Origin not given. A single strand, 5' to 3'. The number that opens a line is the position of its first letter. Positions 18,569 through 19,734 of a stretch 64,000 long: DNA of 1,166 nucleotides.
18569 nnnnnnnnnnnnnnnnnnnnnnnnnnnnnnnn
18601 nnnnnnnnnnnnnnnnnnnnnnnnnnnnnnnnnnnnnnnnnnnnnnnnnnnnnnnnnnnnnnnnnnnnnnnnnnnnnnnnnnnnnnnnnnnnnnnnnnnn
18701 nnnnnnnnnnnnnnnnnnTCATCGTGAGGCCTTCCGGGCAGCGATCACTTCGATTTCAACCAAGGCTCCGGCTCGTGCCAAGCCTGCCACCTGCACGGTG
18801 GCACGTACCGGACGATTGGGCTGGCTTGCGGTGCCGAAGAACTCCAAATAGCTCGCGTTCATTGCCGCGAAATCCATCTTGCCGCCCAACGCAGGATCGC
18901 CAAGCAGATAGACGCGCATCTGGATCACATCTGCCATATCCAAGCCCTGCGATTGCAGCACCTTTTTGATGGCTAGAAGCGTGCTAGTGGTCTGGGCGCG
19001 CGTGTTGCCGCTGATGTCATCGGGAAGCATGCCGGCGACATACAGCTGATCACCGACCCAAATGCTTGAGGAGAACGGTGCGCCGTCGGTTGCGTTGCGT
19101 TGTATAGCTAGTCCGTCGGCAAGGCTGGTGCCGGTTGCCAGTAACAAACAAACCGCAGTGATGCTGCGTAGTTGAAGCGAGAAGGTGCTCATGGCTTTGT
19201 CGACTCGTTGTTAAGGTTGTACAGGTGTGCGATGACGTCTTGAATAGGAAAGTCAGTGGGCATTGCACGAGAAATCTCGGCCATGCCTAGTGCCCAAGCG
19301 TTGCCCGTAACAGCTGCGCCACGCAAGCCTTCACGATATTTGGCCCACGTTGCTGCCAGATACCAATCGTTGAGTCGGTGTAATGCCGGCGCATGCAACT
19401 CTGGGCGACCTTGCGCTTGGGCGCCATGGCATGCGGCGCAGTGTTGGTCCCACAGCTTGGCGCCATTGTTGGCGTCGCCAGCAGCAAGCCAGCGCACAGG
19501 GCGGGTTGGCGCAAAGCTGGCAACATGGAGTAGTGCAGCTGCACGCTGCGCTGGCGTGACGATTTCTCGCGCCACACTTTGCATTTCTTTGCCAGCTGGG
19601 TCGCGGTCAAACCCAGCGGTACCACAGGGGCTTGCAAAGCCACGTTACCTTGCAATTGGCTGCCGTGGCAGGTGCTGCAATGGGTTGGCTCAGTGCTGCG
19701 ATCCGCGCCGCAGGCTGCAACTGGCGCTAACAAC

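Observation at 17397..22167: Fully exported five-gene operon: unknown protein, Tat flavin amine oxidase, cytochrome c, secreted RidA, secreted M20D amidohydrolase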

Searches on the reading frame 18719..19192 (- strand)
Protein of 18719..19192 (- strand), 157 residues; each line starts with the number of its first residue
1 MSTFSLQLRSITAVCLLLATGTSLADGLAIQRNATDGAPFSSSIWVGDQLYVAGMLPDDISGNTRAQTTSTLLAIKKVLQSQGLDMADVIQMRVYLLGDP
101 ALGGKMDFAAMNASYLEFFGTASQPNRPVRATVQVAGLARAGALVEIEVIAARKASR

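Call 3: search_protein_families(library=pfam, proteins=[window:18719-19192:-], max_evalue=0.01)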
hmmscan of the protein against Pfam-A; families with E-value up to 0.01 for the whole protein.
window:18719-19192:- (157 aa): 1 family
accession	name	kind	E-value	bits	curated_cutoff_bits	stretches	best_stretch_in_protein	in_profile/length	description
PF01042.26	Ribonuc_L-PSP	-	9.3e-21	74.5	27.3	1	38-152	9-120/121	Endoribonuclease L-PSP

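Call 6: search_protein_families(library=ncbifam, proteins=[window:18719-19192:-], max_evalue=0.01)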
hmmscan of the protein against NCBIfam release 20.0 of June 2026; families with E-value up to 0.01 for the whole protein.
window:18719-19192:- (157 aa): 3 families
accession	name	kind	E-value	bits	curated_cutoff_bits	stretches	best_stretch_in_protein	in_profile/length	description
TIGR00004.1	TIGR00004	subfamily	2.5e-14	53.5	106.25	1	38-152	14-124/125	Rid family detoxifying hydrolase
TIGR03610.1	RutC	equivalog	2.5e-10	40.5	169.1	1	38-151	16-124/127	pyrimidine utilization protein C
NF008490.0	PRK11401.1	equivalog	3.4e-10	39.9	222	1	38-155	15-129/129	enamine/imine deaminase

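Call 29: search_solved_structures(query=window:18722-19192:-, max_evalue=1e-8, show_alignments=2)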
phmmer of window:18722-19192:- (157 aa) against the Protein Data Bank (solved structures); distinct sequences matched with E-value up to 1e-8: 4.
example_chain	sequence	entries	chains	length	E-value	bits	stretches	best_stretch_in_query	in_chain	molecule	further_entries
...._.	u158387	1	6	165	8e-32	113.6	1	10-153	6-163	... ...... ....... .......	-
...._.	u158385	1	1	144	8.9e-27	97.3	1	60-155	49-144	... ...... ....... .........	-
2dyy_A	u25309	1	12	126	9.6e-12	48.6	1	38-153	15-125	UPF0076 protein PH0854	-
1j7h_A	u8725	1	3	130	6.4e-10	42.7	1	39-154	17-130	HYPOTHETICAL PROTEIN HI0719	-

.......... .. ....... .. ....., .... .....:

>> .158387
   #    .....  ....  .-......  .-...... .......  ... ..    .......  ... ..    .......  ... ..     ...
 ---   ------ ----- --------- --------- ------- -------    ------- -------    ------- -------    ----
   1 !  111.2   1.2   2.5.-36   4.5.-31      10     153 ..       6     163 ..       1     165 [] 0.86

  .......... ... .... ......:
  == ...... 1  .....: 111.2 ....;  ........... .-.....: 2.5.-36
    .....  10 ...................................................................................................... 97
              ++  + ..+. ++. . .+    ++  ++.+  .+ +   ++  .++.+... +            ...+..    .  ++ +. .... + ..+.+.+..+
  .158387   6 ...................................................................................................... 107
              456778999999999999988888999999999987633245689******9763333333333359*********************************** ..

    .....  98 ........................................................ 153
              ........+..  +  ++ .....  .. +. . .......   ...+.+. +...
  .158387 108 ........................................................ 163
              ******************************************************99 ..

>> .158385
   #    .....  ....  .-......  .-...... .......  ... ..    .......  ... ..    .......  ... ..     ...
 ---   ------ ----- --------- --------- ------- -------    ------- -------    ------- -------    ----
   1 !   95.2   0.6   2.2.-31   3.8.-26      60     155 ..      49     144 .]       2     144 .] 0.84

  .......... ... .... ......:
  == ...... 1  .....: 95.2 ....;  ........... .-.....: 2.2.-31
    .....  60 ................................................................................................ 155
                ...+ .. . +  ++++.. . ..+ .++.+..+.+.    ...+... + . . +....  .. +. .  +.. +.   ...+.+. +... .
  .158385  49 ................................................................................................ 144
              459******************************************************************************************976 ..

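Call 69: find_homologous_proteins(query=window:18722-19192:-, max_evalue=1e-15)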
Query window:18722-19192:- (157 aa): 62 proteins with E <= 1e-15 among 387 candidates.
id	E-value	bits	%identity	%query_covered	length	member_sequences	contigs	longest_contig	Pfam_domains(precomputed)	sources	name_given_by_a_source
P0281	2.0e-92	325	100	100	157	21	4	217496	PF01042.27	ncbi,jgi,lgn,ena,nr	ncbi:MAG: Rid family hydrolase [Proteobacteria bacterium]|nr:Rid family hydrolase [Pseudomonadota ba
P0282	3.5e-86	304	93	100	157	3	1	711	PF01042.27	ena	-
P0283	1.4e-62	228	80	82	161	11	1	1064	PF01042.27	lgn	-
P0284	1.2e-60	222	79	82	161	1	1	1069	PF01042.27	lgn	-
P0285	2.8e-60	220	80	82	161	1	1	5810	PF01042.27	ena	-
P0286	3.8e-50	188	62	92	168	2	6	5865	PF01042.27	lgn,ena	-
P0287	1.9e-49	185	59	97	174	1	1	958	PF01042.27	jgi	-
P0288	1.4e-48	183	61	92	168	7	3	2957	PF01042.27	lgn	-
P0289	2.0e-48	182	61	92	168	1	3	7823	PF01042.27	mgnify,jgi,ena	mgnify:CR=1 FL=1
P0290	2.3e-48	182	59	95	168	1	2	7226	PF01042.27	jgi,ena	-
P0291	8.7e-48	180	59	89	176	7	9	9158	PF01042.27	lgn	-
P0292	3.2e-47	178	60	92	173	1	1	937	PF01042.27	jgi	jgi:enamine deaminase RidA (YjgF/YER057c/UK114 family)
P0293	4.4e-47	178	61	90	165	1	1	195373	PF01042.27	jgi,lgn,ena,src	-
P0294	1.2e-46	176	60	83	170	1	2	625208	PF01042.27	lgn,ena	-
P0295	1.3e-46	176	65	82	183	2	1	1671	PF01042.27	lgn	-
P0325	1.1e-26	112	50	76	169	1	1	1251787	PF01042.27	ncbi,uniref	ncbi:MAG: RidA family protein [Asticcacaulis sp.]|uniref:RidA family protein n=1 Tax=Asticcacaulis s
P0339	1.6e-22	98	52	66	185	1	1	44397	PF01042.27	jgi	jgi:enamine deaminase RidA (YjgF/YER057c/UK114 family)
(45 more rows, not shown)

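Call 70: find_encoding_contigs(protein=P0325, flank=8000, max_places=1)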
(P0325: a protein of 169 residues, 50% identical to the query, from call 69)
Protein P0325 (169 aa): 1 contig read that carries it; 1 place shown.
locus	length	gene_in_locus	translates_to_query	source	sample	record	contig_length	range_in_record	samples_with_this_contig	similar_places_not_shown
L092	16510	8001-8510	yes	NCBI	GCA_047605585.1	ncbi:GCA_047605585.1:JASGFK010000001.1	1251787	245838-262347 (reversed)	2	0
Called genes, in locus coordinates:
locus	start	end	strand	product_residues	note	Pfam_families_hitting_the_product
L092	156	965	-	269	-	PF04654:DUF599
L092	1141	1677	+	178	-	PF00719:Pyrophosphatase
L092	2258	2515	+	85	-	-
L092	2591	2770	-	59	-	PF07411:DUF1508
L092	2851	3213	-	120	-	PF06170:DUF983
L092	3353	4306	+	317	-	PF01022:HTH_5, PF12802:MarR_2, PF12840:HTH_20, PF01209:Ubie_methyltran, PF13489:Methyltransf_23, PF13649:Methyltransf_25, PF13847:Methyltransf_31, PF08241:Methyltransf_11, +3 more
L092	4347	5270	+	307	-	PF02219:MTHFR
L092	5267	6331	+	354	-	PF02574:S-methyl_trans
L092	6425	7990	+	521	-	PF01494:FAD_binding_3 (faint), PF07992:Pyr_redox_2 (faint), PF01266:DAO, PF01593:Amino_oxidase, PF13450:NAD_binding_8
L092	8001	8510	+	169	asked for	PF01042:Ribonuc_L-PSP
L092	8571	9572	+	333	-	PF01820:Dala_Dala_lig_N, PF07478:Dala_Dala_lig_C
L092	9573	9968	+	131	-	PF14078:DUF4259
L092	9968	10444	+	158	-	PF21813:DUF6882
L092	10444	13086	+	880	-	PF00809:Pterin_bind, PF02607:B12-binding_2, PF02310:B12-binding, PF02965:Met_synt_B12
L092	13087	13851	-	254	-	-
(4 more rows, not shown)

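Call 71: find_encoding_contigs(protein=P0339, flank=8000, max_places=1)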
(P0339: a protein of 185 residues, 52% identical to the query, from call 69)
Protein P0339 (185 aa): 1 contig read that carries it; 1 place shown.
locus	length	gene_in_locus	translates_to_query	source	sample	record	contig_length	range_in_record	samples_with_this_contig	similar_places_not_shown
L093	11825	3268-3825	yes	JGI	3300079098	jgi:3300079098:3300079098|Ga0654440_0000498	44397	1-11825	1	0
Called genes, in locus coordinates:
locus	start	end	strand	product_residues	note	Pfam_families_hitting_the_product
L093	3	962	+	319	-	?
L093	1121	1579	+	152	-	PF13404:HTH_AsnC-type, PF13412:HTH_24, PF01037:AsnC_trans_reg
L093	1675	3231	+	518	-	PF01946:Thi4 (faint), PF01266:DAO, PF01494:FAD_binding_3 (faint), PF01593:Amino_oxidase, PF13450:NAD_binding_8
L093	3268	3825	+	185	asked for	PF01042:Ribonuc_L-PSP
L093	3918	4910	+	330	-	PF01820:Dala_Dala_lig_N, PF02655:ATP-grasp_3 (weak), PF07478:Dala_Dala_lig_C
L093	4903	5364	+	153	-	-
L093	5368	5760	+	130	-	PF14078:DUF4259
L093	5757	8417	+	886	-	PF00809:Pterin_bind, PF02607:B12-binding_2, PF02310:B12-binding, PF02965:Met_synt_B12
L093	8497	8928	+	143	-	PF24698:DUF7662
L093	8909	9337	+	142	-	PF01850:PIN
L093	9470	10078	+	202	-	-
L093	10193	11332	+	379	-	-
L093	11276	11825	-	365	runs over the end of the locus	PF06258:Mito_fiss_Elm1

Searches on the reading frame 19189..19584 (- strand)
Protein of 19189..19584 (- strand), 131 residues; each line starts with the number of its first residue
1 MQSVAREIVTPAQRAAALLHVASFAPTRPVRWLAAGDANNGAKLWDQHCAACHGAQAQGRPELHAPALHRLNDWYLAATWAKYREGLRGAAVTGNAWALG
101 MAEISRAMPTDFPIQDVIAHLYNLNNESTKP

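Call 3: search_protein_families(library=pfam, proteins=[window:19189-19584:-], max_evalue=0.01)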
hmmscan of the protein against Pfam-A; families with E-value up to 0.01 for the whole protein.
window:19189-19584:- (131 aa): 2 families
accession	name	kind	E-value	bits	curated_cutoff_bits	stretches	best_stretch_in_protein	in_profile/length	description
PF00034.26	Cytochrom_C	-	3.7e-09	38.2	21.3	1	39-123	2-88/90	Cytochrome c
PF13442.11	Cytochrome_CBB3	-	2e-06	28.5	27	1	37-86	2-44/68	Cytochrome C oxidase, cbb3-type, subunit III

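Call 6: search_protein_families(library=ncbifam, proteins=[window:19189-19584:-], max_evalue=0.01)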
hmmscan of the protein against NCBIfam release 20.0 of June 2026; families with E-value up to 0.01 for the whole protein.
window:19189-19584:- (131 aa): 6 families
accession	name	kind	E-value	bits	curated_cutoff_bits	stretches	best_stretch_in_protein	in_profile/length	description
NF050122.1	bc1_QcrC_actin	exception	4.2e-05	23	200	1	35-68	38-69/253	cytochrome bc1 complex diheme cytochrome c subunit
NF011054.0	PRK14486.1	equivalog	4.9e-05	23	447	1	39-100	216-276/294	putative bifunctional cbb3-type cytochrome c oxidase subunit II/cytochrome c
TIGR00782.1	ccoP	equivalog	0.00037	19.9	179.95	1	38-68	107-233/285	cytochrome-c oxidase, cbb3-type subunit III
NF045930.1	Cytc6PetJCyano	equivalog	0.00066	19.6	135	1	31-54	21-44/110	cytochrome c6 PetJ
NF045773.1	cytochro_C550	exception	0.0029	17.6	125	1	38-73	49-81/118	cytochrome c550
NF045774.1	cytochro_C551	exception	0.0036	17.3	118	1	37-69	38-67/110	cytochrome c551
